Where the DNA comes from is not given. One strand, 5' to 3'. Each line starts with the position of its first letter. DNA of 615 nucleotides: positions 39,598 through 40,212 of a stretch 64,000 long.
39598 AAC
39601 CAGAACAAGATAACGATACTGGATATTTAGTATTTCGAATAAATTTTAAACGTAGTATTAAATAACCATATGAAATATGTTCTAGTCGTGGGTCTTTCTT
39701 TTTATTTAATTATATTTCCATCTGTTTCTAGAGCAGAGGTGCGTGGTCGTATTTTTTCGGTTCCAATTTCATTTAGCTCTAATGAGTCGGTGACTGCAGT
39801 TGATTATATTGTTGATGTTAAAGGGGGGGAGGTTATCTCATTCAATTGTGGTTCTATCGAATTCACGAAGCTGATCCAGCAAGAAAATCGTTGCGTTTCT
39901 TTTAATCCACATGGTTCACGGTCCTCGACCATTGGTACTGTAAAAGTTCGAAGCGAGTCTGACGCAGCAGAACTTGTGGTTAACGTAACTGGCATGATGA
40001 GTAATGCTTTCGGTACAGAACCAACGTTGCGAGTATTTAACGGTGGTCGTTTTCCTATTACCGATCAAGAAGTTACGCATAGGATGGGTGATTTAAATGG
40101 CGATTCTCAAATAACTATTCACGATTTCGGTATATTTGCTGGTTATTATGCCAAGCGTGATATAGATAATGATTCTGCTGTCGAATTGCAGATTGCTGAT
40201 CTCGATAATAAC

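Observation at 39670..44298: Six-gene locus of paralogous secreted proteins combining a shared two-Cys module, dockerins and sortase/TM anchors, with no catalytic domain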

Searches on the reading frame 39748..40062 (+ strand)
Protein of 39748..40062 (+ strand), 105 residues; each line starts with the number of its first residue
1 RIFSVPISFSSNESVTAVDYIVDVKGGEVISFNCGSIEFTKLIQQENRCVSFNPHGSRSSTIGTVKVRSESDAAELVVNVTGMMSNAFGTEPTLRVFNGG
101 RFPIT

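Call 7: search_solved_structures(query=A1, max_evalue=10, show_alignments=3)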
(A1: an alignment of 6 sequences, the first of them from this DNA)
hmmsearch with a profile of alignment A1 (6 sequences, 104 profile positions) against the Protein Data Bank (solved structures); distinct sequences matched with E-value up to 10: 3.
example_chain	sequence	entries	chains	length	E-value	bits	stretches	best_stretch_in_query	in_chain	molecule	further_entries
3lw2_A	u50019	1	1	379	1.3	12.4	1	33-96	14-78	Plasminogen activator inhibitor 1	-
8g3d_0G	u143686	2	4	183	1.3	12.4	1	31-73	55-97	CFAP107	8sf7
8g2z_0G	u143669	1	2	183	1.3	12.4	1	31-73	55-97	CFAP107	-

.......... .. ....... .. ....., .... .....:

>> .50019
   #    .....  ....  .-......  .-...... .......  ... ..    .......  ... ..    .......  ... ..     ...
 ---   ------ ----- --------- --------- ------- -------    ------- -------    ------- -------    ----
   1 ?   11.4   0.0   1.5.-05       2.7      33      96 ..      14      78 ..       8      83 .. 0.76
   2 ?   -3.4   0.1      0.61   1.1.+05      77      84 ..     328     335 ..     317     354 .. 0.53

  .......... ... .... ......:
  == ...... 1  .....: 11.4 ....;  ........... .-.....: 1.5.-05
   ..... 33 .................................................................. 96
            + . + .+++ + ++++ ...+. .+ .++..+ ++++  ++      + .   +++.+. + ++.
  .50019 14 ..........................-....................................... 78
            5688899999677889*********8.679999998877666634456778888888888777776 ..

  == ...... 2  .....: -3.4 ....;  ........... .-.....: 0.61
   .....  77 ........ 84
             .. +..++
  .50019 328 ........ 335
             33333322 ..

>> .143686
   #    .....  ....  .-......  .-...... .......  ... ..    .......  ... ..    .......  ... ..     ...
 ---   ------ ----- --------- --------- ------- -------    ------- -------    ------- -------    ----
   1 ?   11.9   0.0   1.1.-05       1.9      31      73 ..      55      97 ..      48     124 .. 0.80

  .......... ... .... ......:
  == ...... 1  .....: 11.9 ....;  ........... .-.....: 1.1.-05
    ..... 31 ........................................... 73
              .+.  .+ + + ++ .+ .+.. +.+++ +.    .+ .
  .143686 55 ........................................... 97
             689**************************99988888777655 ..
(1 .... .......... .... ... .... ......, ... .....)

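Call 8: search_protein_families(library=pfam, alignment_id=A1, max_evalue=10)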
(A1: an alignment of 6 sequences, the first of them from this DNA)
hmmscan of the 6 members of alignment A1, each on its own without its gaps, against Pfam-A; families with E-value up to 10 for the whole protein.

A. member 1, seq(105 aa): 2 families
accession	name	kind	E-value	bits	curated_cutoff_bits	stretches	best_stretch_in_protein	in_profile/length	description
PF12019.13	GspH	-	0.0058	17.5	21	1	44-82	69-108/108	Type II transport protein GspH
PF00858.29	ASC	-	0.11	12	23.6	1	9-60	141-184/455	Amiloride-sensitive sodium channel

B. families by the number of members that match (of 6 scanned): 3 families
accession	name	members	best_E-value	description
PF12019.13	GspH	3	0.0058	Type II transport protein GspH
PF23619.1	Ig_VWA7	1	0.084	VWA7 Ig-like domain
PF00858.29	ASC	1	0.11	Amiloride-sensitive sodium channel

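Call 9: find_homologous_proteins(query=A1, max_evalue=0.001)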
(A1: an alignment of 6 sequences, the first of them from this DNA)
Query A1 (6 sequences) (105 aa, profile of the alignment): 1 proteins with E <= 0.001 among 4188 candidates.
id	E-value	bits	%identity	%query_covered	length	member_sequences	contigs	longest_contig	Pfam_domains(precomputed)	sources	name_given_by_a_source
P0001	1.5e-38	149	40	90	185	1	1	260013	-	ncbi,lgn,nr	ncbi:hypothetical protein HGA91_04675 [candidate division WWE3 bacterium]|nr:hypothetical protein [c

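Call 17: predict_structure(alignment_id=A1)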
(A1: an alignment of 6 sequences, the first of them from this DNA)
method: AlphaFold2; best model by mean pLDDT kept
length: 105 residues; sequences in the alignment: 6
mean_pLDDT: 95.2   pTM: 0.83
mean pLDDT of the five models: 95.2, 94.9, 94.4, 93.9, 93.4
residues with pLDDT >= 90: 96; 70-90: 9; 50-70: 0; < 50: 0
segments of 3 or more residues with pLDDT < 50: none
pLDDT, mean of each block of 10 residues (from residue 1): 94 98 96 97 96 97 96 92 97 95 84
secondary structure, 60 per line:
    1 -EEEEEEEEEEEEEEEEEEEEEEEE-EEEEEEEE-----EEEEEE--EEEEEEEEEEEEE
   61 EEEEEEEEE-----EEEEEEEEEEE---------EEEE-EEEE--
elements in order: E2-25 E27-34 E40-45 E48-69 E75-85 E95-98 E100-103

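Call 19: fold_search(model_id=the predicted structure, library=pdb)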
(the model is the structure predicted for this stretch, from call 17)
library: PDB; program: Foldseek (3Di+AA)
matches with E <= 10: 716; with E <= 0.001: 0
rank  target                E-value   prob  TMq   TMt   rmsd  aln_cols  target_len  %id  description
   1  2xdh                  1.0e-03  1.00  0.64  0.51   3.7       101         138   16  Non-cellulosomal cohesin from the hyperthermophilic archaeon Archaeoglobus fulgidus (released 2010-05-26)
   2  6kge_A                1.9e-03  1.00  0.64  0.51   4.2       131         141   11  Crystal structure of CaDoc0917(R16D)-CaCohA2 complex at pH 5.5 (released 2020-07-08)
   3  2vo8                  2.0e-03  1.00  0.61  0.49   4.0       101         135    9  Cohesin module from Clostridium perfringens ATCC13124 family 33 glycoside hydrolase. (released 2008-09-02)
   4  4phx_D                9.1e-03  1.00  0.48  0.41   5.8       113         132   11  Crystal structure of AggB, the minor subunit of aggregative adherence fimbriae type I from the Escherichia coli O4H104 (released 2014-10-01)
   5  4phx_G                1.5e-02  0.91  0.39  0.35  11.1       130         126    8  Crystal structure of AggB, the minor subunit of aggregative adherence fimbriae type I from the Escherichia coli O4H104 (released 2014-10-01)
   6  4phx_B                1.6e-02  0.92  0.38  0.33  11.0       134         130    9  Crystal structure of AggB, the minor subunit of aggregative adherence fimbriae type I from the Escherichia coli O4H104 (released 2014-10-01)
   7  2jh2_C                2.2e-02  1.00  0.60  0.51   3.8       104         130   13  X-ray crystal structure of a cohesin-like module from Clostridium perfringens (released 2007-11-06)
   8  4phx_F                2.8e-02  0.69  0.33  0.30  10.7       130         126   11  Crystal structure of AggB, the minor subunit of aggregative adherence fimbriae type I from the Escherichia coli O4H104 (released 2014-10-01)
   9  4lee_A                3.2e-02  0.75  0.36  0.15  12.9       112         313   12  Structure of the Als3 adhesin from Candida albicans, residues 1-313 (mature sequence), triple mutant in the binding ca (released 2014-05-14)
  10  2jh2_B                3.8e-02  1.00  0.55  0.46   4.0       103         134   14  X-ray crystal structure of a cohesin-like module from Clostridium perfringens (released 2007-11-06)
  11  9ifr                  4.0e-02  1.00  0.56  0.50   4.8       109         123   18  CLIPPER domain from the Gram-negative fibrillar adhesin "B9T28_05395 (released 2025-11-26)
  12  9lj6                  5.2e-02  0.47  0.31  0.18  12.0       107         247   12  Crystal Structure of C-terminal rigid fragment containing middle and C-terminal domains of the Basal pilin EbpB from Ent (released 2025-07-16)
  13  7urp                  6.1e-02  0.97  0.53  0.38   8.9       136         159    5  Second cohesin module from Sca5 of Ruminococcus bromii (released 2023-05-03)
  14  3irz                  6.1e-02  0.85  0.40  0.16   7.6       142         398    9  Crystal structure of functional region of UafA from Staphylococcus saprophyticus in P212121 form (released 2010-09-08)
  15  5dhd                  7.1e-02  0.89  0.38  0.40   6.1        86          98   20  Crystal structure of ChBD2 from Thermococcus kodakarensis KOD1 (released 2016-02-10)
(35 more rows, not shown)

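Call 33: search_protein_representatives(alignment_id=A1)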
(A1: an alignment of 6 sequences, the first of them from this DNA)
Query: 6 sequences, 104 profile positions. Proteins with E-value up to 0.001 (for the whole library): 49; up to 1e-10: 34; up to 1e-30: 17. The best 49 are listed.
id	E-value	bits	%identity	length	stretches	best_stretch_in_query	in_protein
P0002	2.8e-68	242.7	-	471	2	2-104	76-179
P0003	2.6e-58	210.7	-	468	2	2-104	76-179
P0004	6.3e-49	180.5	-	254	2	2-103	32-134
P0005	1.6e-39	150.3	-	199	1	2-104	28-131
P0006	1.2e-38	147.5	-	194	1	2-104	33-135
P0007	6.7e-38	145.1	-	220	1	1-104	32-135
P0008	1.1e-36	141.2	-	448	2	2-100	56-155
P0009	7.5e-36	138.5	-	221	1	2-104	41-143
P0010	4.3e-35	136.1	-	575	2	3-103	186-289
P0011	1.4e-34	134.5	-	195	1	1-104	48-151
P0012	4.7e-34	132.8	-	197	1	2-100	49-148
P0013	7.5e-34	132.1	-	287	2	2-104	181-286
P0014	1.9e-33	130.8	-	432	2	3-103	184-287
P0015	1.0e-32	128.5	-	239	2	1-104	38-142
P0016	2.9e-32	127.0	-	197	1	2-103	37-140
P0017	4.1e-32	126.5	-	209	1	2-104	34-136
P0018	1.7e-31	124.5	-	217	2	2-103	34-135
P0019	2.1e-29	117.8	-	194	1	1-103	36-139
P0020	2.5e-29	117.6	-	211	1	2-103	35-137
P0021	2.2e-27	111.3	-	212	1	2-103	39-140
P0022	3.3e-26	107.6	-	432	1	2-104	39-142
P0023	4.7e-26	107.1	-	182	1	2-104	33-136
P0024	1.9e-22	95.4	-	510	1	2-104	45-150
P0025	6.4e-21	90.6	-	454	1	2-104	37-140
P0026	6.7e-21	90.5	-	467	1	2-90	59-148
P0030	7.2e-16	74.3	-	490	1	2-103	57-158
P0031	6.5e-15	71.3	-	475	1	1-103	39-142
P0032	7.6e-14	67.8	-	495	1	1-103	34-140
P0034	4.0e-11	59.1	-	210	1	2-103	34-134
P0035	4.6e-11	58.9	-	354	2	2-84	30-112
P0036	1.6e-09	53.9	-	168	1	2-95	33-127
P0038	8.1e-09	51.7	-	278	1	2-94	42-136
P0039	2.7e-08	50.0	-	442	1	1-103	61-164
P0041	1.0e-06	44.9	-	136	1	3-96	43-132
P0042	1.0e-06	44.9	-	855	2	3-102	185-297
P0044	1.5e-05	41.2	-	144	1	3-97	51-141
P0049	2.5e-04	37.2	-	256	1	3-97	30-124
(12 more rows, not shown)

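Call 47: find_encoding_contigs(protein=P0036, flank=10000, max_places=4)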
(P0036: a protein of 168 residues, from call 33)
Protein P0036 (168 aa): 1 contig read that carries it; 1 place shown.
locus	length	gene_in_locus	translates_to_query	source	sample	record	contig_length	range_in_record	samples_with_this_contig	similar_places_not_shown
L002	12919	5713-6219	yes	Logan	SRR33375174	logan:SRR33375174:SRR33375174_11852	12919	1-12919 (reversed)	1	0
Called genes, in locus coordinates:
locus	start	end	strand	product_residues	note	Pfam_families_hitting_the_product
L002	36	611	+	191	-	-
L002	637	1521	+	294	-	PF00404:Dockerin_1 (weak)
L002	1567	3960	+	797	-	PF02333:Phytase, PF00149:Metallophos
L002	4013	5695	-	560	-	PF00515:TPR_1 (faint), PF07719:TPR_2 (faint), PF13424:TPR_12 (faint)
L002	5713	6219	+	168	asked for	-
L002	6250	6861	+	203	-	-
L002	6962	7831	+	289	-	-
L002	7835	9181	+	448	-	-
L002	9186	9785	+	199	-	-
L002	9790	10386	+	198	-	PF13328:HD_4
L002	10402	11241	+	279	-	PF02535:Zip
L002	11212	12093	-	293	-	-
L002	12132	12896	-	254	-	PF18761:Heliorhodopsin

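Call 55: search_protein_families(library=pfam, proteins=[P0038, P0039, P0041, P0044, P0049, P0035, P0034, P0042, P0022], max_evalue=0.01)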
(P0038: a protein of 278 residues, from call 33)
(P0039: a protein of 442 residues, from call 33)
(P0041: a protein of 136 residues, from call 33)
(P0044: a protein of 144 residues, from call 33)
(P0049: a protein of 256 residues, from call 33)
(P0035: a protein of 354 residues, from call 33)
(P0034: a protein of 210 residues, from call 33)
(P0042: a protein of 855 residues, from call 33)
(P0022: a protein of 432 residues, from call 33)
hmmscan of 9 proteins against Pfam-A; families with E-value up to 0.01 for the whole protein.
P0038 (278 aa): 1 family
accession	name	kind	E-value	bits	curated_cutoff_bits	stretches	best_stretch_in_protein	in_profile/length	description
PF00963.24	Cohesin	-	0.0045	17.6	24.1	1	38-127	11-96/139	Cohesin domain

P0039 (442 aa): 0 families

P0041 (136 aa): 0 families

P0044 (144 aa): 0 families

P0049 (256 aa): 0 families

P0035 (354 aa): 0 families

P0034 (210 aa): 5 families
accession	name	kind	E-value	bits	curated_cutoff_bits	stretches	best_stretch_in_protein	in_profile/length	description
PF00404.24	Dockerin_1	-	1e-07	32.5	22.9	1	147-200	1-52/57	Dockerin type I domain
PF00036.39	EF-hand_1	-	0.00025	20.8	25.4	0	149-167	10-28/29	EF hand domain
PF13405.12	EF-hand_6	-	0.00046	20.1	25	0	149-166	10-27/30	EF-hand domain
PF13202.12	EF-hand_5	-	0.00079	19.2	25.9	0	185-199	9-23/25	EF hand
PF13499.12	EF-hand_7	-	0.009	16.8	30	0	149-196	12-61/67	EF-hand domain pair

P0042 (855 aa): 4 families
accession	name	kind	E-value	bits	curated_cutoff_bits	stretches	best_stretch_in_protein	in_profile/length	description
PF00149.33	Metallophos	-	1.2e-09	39.3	21.5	1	566-727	25-191/191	Calcineurin-like phosphoesterase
PF12850.12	Metallophos_2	-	0.00056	20.4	27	1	561-620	17-73/154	Calcineurin-like phosphoesterase superfamily domain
PF00404.24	Dockerin_1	-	0.0043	17.7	22.9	1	422-475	1-50/57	Dockerin type I domain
PF09423.15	PhoD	-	0.0071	15.9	27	0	662-734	185-260/343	PhoD-like phosphatase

P0022 (432 aa): 0 families

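Call 56: find_encoding_contigs(protein=P0011, flank=10000, max_places=3)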
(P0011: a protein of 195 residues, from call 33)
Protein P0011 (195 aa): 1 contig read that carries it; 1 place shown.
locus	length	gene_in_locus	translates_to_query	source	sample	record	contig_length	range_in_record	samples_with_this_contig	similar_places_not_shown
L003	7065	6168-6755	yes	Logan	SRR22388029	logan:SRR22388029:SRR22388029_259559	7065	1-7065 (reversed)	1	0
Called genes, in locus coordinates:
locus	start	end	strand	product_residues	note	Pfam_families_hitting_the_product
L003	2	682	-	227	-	?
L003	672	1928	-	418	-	PF00404:Dockerin_1 (weak)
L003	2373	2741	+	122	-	-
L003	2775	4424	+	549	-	-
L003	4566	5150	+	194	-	-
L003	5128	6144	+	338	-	PF00404:Dockerin_1 (faint)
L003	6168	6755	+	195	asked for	-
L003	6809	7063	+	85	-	?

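Call 57: find_encoding_contigs(protein=P0002, flank=10000, max_places=3)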
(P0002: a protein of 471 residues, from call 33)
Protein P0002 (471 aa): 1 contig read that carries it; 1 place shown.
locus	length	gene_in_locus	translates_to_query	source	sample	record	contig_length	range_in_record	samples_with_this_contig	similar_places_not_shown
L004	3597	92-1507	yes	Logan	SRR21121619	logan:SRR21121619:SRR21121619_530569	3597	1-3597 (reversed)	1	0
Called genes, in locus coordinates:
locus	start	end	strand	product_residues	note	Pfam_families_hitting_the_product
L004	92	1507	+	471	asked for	-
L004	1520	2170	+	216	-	PF00404:Dockerin_1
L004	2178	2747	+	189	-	-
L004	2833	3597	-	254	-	?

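Call 59: search_protein_families(library=pfam, proteins=[L003:5128-6144:+, L003:672-1928:-, L003:2-682:-, L003:2373-2741:+, L002:637-1521:+, L002:4013-5695:-, L004:1520-2170:+], max_evalue=0.01)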
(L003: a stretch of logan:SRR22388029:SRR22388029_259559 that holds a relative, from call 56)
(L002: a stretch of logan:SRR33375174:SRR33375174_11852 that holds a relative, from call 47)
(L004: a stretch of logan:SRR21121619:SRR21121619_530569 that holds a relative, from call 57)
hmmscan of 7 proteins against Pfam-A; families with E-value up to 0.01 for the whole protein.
L003:5128-6144:+ (338 aa): 2 families
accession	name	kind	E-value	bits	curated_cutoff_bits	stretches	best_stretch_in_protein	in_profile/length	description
PF00404.24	Dockerin_1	-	1.4e-05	25.7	22.9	1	275-325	1-49/57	Dockerin type I domain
PF00963.24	Cohesin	-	0.0019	18.9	24.1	1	90-213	11-118/139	Cohesin domain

L003:672-1928:- (418 aa): 2 families
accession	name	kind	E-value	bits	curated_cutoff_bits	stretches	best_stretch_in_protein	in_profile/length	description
PF00404.24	Dockerin_1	-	2.1e-08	34.6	22.9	2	51-97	3-54/57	Dockerin type I domain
PF13229.12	Beta_helix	-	0.0013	18.8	25.9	1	153-273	36-138/158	Right handed beta helix region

L003:2-682:- (227 aa): 2 families
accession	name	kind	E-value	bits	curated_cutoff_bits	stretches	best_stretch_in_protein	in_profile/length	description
PF13229.12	Beta_helix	-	5.1e-05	23.4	25.9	1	133-219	42-123/158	Right handed beta helix region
PF05048.19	NosD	-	0.0067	16.3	23.6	0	130-216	76-155/212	Periplasmic copper-binding protein (NosD)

L003:2373-2741:+ (122 aa): 0 families

L002:637-1521:+ (294 aa): 1 family
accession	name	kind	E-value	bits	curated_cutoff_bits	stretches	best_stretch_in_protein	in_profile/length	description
PF00404.24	Dockerin_1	-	7e-07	29.8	22.9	1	151-203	1-52/57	Dockerin type I domain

L002:4013-5695:- (560 aa): 9 families
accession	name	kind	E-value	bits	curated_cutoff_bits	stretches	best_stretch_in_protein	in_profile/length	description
PF07719.23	TPR_2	-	1.4e-09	37.7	27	1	407-435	1-29/34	Tetratricopeptide repeat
PF00515.34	TPR_1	-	8e-08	32.2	27.8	1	407-434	1-28/34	Tetratricopeptide repeat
PF13424.12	TPR_12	-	3.8e-06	27.4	30.1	0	515-543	46-74/77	Tetratricopeptide repeat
PF13181.12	TPR_8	-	9.9e-05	22.7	25.7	0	517-541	4-28/34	Tetratricopeptide repeat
PF13231.12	PMT_2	-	0.00083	20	26.1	1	74-227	4-151/160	Dolichyl-phosphate-mannose-protein mannosyltransferase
PF13432.12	TPR_16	-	0.0011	19.8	32.7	0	403-435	27-59/65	Tetratricopeptide repeat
PF13428.12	TPR_14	-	0.0012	19.8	23.5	0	516-541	3-28/44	Tetratricopeptide repeat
PF13174.12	TPR_6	-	0.0017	19.3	26.3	0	408-434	1-27/33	Tetratricopeptide repeat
PF14559.12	TPR_19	-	0.0066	17.2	25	0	457-507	1-49/68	Tetratricopeptide repeat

L004:1520-2170:+ (216 aa): 1 family
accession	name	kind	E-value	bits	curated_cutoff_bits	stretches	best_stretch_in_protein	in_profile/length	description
PF00404.24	Dockerin_1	-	2.8e-09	37.4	22.9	1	158-207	3-52/57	Dockerin type I domain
